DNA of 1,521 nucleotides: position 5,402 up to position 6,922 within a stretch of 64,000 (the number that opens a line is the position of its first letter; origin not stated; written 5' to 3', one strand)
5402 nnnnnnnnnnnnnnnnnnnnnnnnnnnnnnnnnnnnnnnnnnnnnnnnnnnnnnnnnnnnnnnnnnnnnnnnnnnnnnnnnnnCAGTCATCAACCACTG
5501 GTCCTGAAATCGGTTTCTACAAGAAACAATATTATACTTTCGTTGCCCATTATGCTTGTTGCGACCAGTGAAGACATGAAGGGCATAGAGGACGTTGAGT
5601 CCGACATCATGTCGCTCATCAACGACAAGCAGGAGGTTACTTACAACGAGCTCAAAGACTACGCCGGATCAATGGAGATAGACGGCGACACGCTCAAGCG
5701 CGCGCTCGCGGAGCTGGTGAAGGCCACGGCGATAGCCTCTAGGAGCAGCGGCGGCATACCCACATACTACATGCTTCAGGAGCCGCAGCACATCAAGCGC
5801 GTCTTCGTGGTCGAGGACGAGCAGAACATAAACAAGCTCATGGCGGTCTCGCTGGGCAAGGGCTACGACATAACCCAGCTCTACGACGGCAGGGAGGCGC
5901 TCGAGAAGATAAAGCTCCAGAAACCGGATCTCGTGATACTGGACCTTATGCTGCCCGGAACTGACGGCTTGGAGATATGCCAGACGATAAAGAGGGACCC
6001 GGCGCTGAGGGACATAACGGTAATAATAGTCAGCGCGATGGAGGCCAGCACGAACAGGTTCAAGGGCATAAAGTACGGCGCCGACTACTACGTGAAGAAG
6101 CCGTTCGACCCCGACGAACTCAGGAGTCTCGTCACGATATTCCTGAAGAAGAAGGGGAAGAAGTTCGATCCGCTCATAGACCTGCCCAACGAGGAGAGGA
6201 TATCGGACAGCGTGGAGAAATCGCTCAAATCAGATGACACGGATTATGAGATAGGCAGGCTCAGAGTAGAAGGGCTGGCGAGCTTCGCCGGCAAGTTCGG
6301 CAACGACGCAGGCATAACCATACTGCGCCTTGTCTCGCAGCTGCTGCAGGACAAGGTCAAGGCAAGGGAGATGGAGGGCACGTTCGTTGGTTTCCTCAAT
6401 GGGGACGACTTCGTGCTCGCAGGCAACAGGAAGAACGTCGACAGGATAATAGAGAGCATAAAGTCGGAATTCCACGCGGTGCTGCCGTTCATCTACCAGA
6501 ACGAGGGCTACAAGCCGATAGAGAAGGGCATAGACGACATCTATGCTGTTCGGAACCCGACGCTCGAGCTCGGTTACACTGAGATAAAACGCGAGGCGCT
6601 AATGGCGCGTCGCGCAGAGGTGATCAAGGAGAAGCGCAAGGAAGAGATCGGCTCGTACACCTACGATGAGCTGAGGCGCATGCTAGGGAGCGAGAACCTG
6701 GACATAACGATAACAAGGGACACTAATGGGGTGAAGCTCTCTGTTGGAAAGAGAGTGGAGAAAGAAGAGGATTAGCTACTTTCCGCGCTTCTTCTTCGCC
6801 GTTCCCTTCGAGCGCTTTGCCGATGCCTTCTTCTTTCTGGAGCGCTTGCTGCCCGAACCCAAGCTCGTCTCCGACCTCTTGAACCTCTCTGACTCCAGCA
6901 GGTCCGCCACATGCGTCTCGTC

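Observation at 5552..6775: Archaeal response regulator with a degenerate GGDEF/palm-cyclase-like output domain (NGDDF)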

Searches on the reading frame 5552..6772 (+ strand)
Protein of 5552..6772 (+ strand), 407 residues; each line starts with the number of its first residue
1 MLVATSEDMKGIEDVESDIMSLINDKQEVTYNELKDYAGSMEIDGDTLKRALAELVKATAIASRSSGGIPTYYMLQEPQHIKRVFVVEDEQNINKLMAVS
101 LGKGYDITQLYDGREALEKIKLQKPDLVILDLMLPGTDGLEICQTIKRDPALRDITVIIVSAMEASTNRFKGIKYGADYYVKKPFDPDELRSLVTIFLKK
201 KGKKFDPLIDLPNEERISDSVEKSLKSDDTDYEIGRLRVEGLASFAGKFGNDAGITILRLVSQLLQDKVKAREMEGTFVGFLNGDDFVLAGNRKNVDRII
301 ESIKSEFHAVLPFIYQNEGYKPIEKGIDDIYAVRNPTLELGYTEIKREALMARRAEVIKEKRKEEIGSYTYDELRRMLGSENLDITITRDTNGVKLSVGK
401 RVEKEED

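Call 4: search_protein_families(library=pfam, proteins=[window:5552-6772:+], max_evalue=10)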
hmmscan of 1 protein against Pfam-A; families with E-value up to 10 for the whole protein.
window:5552-6772:+ (407 aa): 7 families
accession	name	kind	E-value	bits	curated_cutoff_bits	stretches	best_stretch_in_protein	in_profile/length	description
PF00072.30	Response_reg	-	3.6e-26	91.9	30.2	1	84-194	1-110/111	Response regulator receiver domain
PF23198.2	PDE8A_N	-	0.027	14.8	29.6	1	84-160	15-91/147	PDE8A-like, N-terminal domain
PF16902.11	FokI_D3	-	0.029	14.6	29.2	1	347-393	8-56/69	FokI, D3 domain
PF03965.22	Penicillinase_R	-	0.063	14.1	22.6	1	14-86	3-76/115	Penicillinase repressor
PF01974.23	tRNA_int_endo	-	0.099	13.2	27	1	171-225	20-72/85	tRNA intron endonuclease, catalytic C-terminal domain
PF24741.1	AlkZ-rel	-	0.16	11.9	26.5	1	15-62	103-151/221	AlkZ related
PF14237.11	GYF_2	-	0.17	12.1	25.8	0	363-383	7-27/50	GYF domain 2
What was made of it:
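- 5801..6133 (+): Receiver (REC) domain. Acidic pair E88/D89, phospho-acceptor D131 (5942-5944), S161, K183 (numbering from 5552). PF00072 E=3.6e-26 (call 4).
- On Response regulator receiver (REC, PF00072): 91.9 bits against a cut-off of 30.2, E=3.6e-26, residues 84-194 (call 4).
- Checked: REC: Pfam PF00072, E=3.6e-26, residues 84-194 (call 4).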

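Call 5: search_protein_families(library=ncbifam, proteins=[window:5552-6772:+], max_evalue=10)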
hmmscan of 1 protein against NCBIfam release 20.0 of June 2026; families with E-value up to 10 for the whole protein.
window:5552-6772:+ (407 aa): 99 families (the best 25 are shown)
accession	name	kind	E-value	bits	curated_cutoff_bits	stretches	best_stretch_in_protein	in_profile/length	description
TIGR02154.1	PhoB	equivalog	4.6e-28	98.1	296.2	1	82-209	3-132/226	phosphate regulon transcriptional regulator PhoB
NF045944.1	ResRegRpaBCyano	equivalog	8.8e-28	97.2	330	1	86-203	2-117/229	response regulator transcription factor RpaB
NF040534.1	resp_reg_YycF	equivalog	5.1e-25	88.1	340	1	82-203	1-120/231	response regulator YycF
NF040689.1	MtrAB_MtrA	equivalog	9e-25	87.3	300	1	84-211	1-126/219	MtrAB system response regulator MtrA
NF007135.0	PRK09581.1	equivalog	4.6e-24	85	474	1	83-191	4-113/457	PleD family two-component system response regulator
NF007982.1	PRK10710.1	equivalog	4.9e-24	85.2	380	1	79-205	5-129/235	envelope stress response regulator BaeR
NF033117.2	vanR_ACDEGLN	exception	7.8e-24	84.5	350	1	84-201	1-116/226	VanR-ABDEGLN family response regulator transcription factor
NF008296.0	PRK11083.1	equivalog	6.6e-23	81.3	273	1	82-203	4-123/228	two-component system response regulator CreB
NF007005.1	PRK09468.1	equivalog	2.8e-21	76.1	331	1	80-204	2-125/237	osmolarity response regulator transcription factor OmpR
NF033120.0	vanR_FM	exception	9.2e-21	74.5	460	1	84-201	6-121/231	vancomycin resistance response regulator transcription factor, VanR-F/VanR-M family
NF041733.1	resp_reg_CseB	equivalog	3.1e-20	72.5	350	1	83-204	2-121/228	two-component system response regulator CseB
NF007546.0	PRK10161.1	equivalog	5.7e-20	71.9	471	1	82-197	3-119/229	phosphate response regulator transcription factor PhoB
NF053854.1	RespRegPhoBBctds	equivalog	1.6e-19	70.2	270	1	84-203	1-120/225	two-component system response regulator PhoB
NF000401.1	vanR-A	exception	2.3e-19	69.8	500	1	83-208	4-126/231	vancomycin resistance response regulator transcription factor VanR-A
NF051850.1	RespRegRprY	equivalog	3.6e-19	69.1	370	1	83-229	6-152/234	response regulator transcription factor RprY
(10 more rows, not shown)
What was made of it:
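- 5801..6133 (+): Best NCBIfam matches are PhoB, RpaB and YycF receivers (call 5).
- On OmpR/PhoB family: Scores of 98 or below against cut-offs of 270 or more (call 5).
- Closest known: OmpR/PhoB-family response regulators. Different: All NCBIfam scores are far below the family cut-offs (call 5).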

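Call 7: search_solved_structures(query=window:5552-6772:+, max_evalue=10)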
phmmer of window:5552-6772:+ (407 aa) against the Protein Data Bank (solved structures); distinct sequences matched with E-value up to 10: 300 (the best 60 are shown).
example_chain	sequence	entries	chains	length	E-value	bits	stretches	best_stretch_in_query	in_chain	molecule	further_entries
1mvo_A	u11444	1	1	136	7.5e-23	84.2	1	82-214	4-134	PhoP response regulator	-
1nxo_A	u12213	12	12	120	1.2e-22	83.5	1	82-200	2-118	DNA-binding response regulator | Response regulator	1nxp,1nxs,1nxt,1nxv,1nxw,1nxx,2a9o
9g85_A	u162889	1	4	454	1.7e-22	83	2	83-190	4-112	Response regulator PleD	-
2wb4_A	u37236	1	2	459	1.7e-22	83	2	83-190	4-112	DIGUANYLATE CYCLASE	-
9g86_A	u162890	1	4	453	1.9e-22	82.9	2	83-190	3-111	Response regulator PleD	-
1w25_A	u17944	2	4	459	1.9e-22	82.8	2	83-190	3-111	STALKED-CELL DIFFERENTIATION CONTROLLING PROTEIN | RESPONSE REGULATOR PLED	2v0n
6eb7_A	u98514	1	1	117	3.4e-22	82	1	82-199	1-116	DNA-binding response regulator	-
8fk2_A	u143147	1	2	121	5.6e-22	81.3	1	82-199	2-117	Putative response regulator CovR VicR-like protein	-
6is1_A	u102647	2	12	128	5.8e-22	81.2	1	79-200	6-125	Response regulator ArlR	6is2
6is3_C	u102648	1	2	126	7.7e-22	80.8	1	79-200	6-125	Response regulator ArlR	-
3f6p_A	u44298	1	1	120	3.5e-20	75.4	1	82-199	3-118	Transcriptional regulatory protein yycF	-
2zwm_A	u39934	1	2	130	3.8e-20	75.3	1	82-199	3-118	Transcriptional regulatory protein yycF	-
3nhz_A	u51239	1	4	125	7.3e-20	74.3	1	82-199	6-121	Two component system transcriptional regulator mtrA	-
2gwr_A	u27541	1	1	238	2e-19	72.9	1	82-202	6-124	DNA-binding response regulator mtrA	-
9dvt_R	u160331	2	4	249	5e-19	71.6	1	83-200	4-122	DNA-binding dual master transcriptional regulator RpaA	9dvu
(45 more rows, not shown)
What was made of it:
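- Closest known: OmpR/PhoB-family response regulators. Same: The receiver is most similar to PhoB, RpaB, YycF and MtrA receivers (E about 1e-28 to 1e-25, call 5; PDB hits in call 7).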

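Call 23: predict_structure(alignment_id=A1)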
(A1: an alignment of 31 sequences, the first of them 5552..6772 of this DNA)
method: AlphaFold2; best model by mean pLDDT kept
length: 407 residues; sequences in the alignment: 31
mean_pLDDT: 72.5   pTM: 0.48
mean pLDDT of the five models: 72.5, 70.8, 69.9, 69.4, 64.4
residues with pLDDT >= 90: 37; 70-90: 221; 50-70: 92; < 50: 57
segments of 3 or more residues with pLDDT < 50: 1-8, 76-79, 165-173, 200-211, 321-333, 400-407
pLDDT, mean of each block of 10 residues (from residue 1): 41 81 76 89 88 81 76 61 87 84 83 94 90 87 85 81 54 59 72 62 36 70 77 87 80 74 73 68 75 88 79 58 40 65 88 83 64 75 61 57 32
secondary structure, 60 per line:
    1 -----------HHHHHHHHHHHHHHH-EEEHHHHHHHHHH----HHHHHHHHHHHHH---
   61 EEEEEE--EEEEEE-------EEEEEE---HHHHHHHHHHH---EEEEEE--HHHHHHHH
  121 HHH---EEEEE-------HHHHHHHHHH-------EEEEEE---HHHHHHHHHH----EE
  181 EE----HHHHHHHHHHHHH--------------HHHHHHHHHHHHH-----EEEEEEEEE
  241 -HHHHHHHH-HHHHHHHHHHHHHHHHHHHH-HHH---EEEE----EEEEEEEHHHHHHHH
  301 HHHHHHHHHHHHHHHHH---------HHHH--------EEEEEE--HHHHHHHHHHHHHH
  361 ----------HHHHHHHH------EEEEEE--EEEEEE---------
elements in order: H12-26 E28-30 H31-40 H45-57 E61-66 E69-74 E82-87 H91-101 E105-110 H113-123 E127-131 H139-148 E156-161 H165-174 E179-182 H187-199 H214-226 E232-240 H242-249 H251-270 E278-281 E286-292 H293-317 H327-330 E339-344 H347-360 H371-378 E385-390 E393-398
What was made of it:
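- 5576..5785 (+): N-terminal winged helix-turn-helix domain. It is acidic: net charge -5 here and a median of -5 across the 80 sequences compared. AF2 topology H-H-H plus hairpin (call 23).
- On Winged helix-turn-helix DNA-binding domain: AF2 topology (call 23).
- Checked: N-terminus: AlphaFold gives an H-H-H plus beta-hairpin winged-helix topology (call 23).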

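Call 27: fold_search(model_id=the predicted structure, library=pdb)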
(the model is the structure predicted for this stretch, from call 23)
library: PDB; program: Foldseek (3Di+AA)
matches with E <= 10: 1642; with E <= 0.001: 579
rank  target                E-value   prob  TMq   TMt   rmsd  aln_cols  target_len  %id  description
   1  3bre_B                1.1e-12  1.00  0.27  0.33  25.9       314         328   17  Crystal Structure of P.aeruginosa PA3702 (released 2008-04-01)
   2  2v0n_A                2.1e-12  1.00  0.28  0.25  24.9       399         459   17  ACTIVATED RESPONSE REGULATOR PLED IN COMPLEX WITH C-DIGMP AND GTP- ALPHA-S (released 2007-08-21)
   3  3bre_A                2.9e-12  1.00  0.26  0.32  25.7       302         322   19  Crystal Structure of P.aeruginosa PA3702 (released 2008-04-01)
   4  9g85_B                1.1e-11  1.00  0.25  0.23  19.0       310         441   19  Structure of Response regulator PleD in complex with c-diGMP and ppGpp (released 2025-08-06)
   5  2wb4_B                1.4e-11  1.00  0.25  0.23  25.6       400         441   16  activated diguanylate cyclase PleD in complex with c-di-GMP (released 2010-04-21)
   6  9g86_A                1.6e-11  1.00  0.25  0.23  18.5       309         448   18  Structure of Response regulator PleD in complex with c-diGMP and pppGpp (released 2025-08-06)
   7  3i5a                  1.6e-11  1.00  0.26  0.32  26.0       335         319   15  Crystal structure of full-length WpsR from Pseudomonas syringae (released 2009-08-18)
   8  9g85_C                2.2e-11  1.00  0.28  0.26  19.3       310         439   20  Structure of Response regulator PleD in complex with c-diGMP and ppGpp (released 2025-08-06)
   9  2wb4_A                2.2e-11  1.00  0.25  0.23  24.0       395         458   18  activated diguanylate cyclase PleD in complex with c-di-GMP (released 2010-04-21)
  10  9g85_A                2.7e-11  1.00  0.25  0.23  18.7       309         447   18  Structure of Response regulator PleD in complex with c-diGMP and ppGpp (released 2025-08-06)
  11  9g85_D                2.7e-11  1.00  0.25  0.23  18.6       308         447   18  Structure of Response regulator PleD in complex with c-diGMP and ppGpp (released 2025-08-06)
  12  9g86_B                2.9e-11  1.00  0.25  0.23  18.7       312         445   18  Structure of Response regulator PleD in complex with c-diGMP and pppGpp (released 2025-08-06)
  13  6zxb_A                5.3e-11  1.00  0.28  0.38  17.0       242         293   18  Diguanylate cyclase DgcR (I-site mutant) in native state (released 2021-03-31)
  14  1w25_A                9.5e-11  1.00  0.29  0.26  18.7       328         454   18  Response regulator PleD in complex with c-diGMP (released 2004-11-18)
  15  6zxm_A                4.7e-10  1.00  0.28  0.38  16.1       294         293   17  Diguanylate cyclase DgcR in complex with c-di-GMP (released 2021-03-31)
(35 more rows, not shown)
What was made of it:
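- Closest known: WspR, PleD and DgcR: bacterial REC-GGDEF diguanylate cyclases. Same: These are the best full-length structural matches (E about 1e-12, call 27).
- Foldseek: WspR, PleD and DgcR are on top for the full model (1e-12, call 27).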

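Call 66: search_protein_families(library=padloc, proteins=[window:5576-6772:+], max_evalue=10)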
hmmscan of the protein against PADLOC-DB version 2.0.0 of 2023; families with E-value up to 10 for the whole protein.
window:5576-6772:+ (399 aa): 3 families
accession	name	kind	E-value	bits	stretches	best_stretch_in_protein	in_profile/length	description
PDLC00405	SduA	-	6.4e-06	23.9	1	72-132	5-66/323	DUF4263 domain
PDLC04055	PD-T4-6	-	6.9e-05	19.8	1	28-187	321-480/496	-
PDLC04725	PDC-M60B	-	0.0013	16.6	1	74-130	4-63/158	-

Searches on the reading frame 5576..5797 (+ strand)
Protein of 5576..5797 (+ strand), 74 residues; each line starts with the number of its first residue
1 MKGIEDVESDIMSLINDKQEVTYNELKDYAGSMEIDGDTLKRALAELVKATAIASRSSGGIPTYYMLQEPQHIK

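Call 50: search_solved_structures(query=A3, max_evalue=1, show_alignments=1)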
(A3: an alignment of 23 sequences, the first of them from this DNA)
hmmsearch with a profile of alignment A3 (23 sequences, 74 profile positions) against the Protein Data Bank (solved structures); distinct sequences matched with E-value up to 1: 104 (the best 60 are shown).
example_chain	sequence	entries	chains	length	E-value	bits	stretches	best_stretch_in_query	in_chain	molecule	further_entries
8c7t_A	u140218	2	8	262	0.00026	24.4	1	10-64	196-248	GTP-sensing transcriptional pleiotropic repressor CodY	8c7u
2b0l_A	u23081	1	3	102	0.00056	23.3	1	28-64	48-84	GTP-sensing transcriptional pleiotropic repressor codY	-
2p6j_A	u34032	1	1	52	0.00088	22.7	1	4-50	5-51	designed engrailed homeodomain variant UVF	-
1q1h_A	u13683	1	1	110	0.00093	22.6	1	10-58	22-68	Transcription Factor E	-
5ey2_A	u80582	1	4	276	0.0011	22.4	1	28-64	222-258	GTP-sensing transcriptional pleiotropic repressor CodY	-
5lnh_A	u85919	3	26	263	0.0019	21.6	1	28-64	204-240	GTP-sensing transcriptional pleiotropic repressor CodY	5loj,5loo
2p4w_A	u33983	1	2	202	0.0019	21.6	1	9-69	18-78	Transcriptional regulatory protein arsR family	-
5loe_A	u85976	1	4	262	0.0022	21.4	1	28-64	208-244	GTP-sensing transcriptional pleiotropic repressor CodY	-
1okr_A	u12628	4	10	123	0.0033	20.9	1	4-74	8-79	METHICILLIN RESISTANCE REGULATORY PROTEIN MECI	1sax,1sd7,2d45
1sd6_A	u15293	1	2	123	0.0033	20.9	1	4-74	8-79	Methicillin resistance regulatory protein mecI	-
2lvs_A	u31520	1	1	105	0.0036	20.7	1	18-57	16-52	Putative uncharacterized protein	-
6jmi_A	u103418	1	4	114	0.0037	20.7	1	10-64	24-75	Uncharacterized HTH-type transcriptional regulator Rv0081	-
8c7s_A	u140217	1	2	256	0.0042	20.5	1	28-60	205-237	Global transcriptional regulator CodY (Fragment)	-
5ey0_B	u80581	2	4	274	0.0052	20.2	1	28-60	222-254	GTP-sensing transcriptional pleiotropic repressor CodY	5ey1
8c7o_A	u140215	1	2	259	0.0053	20.2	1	28-60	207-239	Global transcriptional regulator CodY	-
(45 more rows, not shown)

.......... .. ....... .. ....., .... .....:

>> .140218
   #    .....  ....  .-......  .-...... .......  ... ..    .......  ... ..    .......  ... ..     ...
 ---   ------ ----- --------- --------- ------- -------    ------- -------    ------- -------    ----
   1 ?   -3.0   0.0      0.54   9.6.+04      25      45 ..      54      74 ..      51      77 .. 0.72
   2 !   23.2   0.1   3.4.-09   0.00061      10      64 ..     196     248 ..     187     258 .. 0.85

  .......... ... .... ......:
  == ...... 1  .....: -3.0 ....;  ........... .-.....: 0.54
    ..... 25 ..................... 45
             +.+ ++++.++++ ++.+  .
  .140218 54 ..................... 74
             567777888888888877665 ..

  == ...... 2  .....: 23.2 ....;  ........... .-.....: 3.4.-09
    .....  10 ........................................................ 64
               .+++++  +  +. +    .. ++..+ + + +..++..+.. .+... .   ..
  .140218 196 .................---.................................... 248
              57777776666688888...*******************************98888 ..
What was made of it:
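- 5576..5785 (+): Profile A3 hits CodY at 2.6e-4, plus TFE, ArsR and MecI (call 50).
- On Winged helix-turn-helix DNA-binding domain: CodY, TFE, ArsR and MecI at E=2.6e-4 to 3e-3 (call 50).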

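Call 51: search_protein_families(library=pfam, alignment_id=A3, max_evalue=0.01)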
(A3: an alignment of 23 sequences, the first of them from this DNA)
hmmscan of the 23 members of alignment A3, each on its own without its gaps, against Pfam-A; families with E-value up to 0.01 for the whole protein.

A. member 1, seq(74 aa): 1 family
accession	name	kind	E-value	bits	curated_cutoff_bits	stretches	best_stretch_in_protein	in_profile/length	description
PF24741.1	AlkZ-rel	-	0.0086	16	26.5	1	8-54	104-151/221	AlkZ related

B. families by the number of members that match (of 23 scanned): 28 families (the first 25 are shown)
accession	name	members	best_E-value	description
PF03965.22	Penicillinase_R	4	2e-05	Penicillinase repressor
PF21128.4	MCM4_WHD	4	0.00028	MCM4, winged helix domain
PF12802.13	MarR_2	3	1.2e-06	MarR family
PF01978.25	TrmB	2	6.2e-06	Sugar-specific transcriptional regulator TrmB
PF12840.13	HTH_20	2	8.1e-05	Helix-turn-helix domain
PF01022.26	HTH_5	2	0.00015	Bacterial regulatory protein, arsR family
PF20024.5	DUF6432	2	0.0007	Family of unknown function (DUF6432)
PF08279.18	HTH_11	2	0.00087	HTH domain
PF08222.17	HTH_CodY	2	0.0032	CodY helix-turn-helix domain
PF22979.2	HTH_69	2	0.0039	Winged helix-turn-helix domain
PF04703.18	FaeA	1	1.6e-05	FaeA-like protein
PF09339.16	HTH_IclR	1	0.0001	IclR helix-turn-helix domain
PF24033.1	DUF7342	1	0.00013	Family of unknown function (DUF7342)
PF21476.4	PF0610-like_N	1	0.00022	PF0610-like, N-terminal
PF13412.12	HTH_24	1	0.00023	Winged helix-turn-helix DNA-binding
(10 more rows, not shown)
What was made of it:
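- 5576..5785 (+): Members hit MarR_2, TrmB and Penicillinase_R (call 51).
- On Winged helix-turn-helix DNA-binding domain: MarR_2 at 1.2e-6 and TrmB at 6.2e-6 for family members (call 51).
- Checked: A family profile hits the CodY, TFE, ArsR and MecI winged helices (call 50), and members hit MarR_2, TrmB and Penicillinase_R (call 51).
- Winged helix: calls 23, 50, 51.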
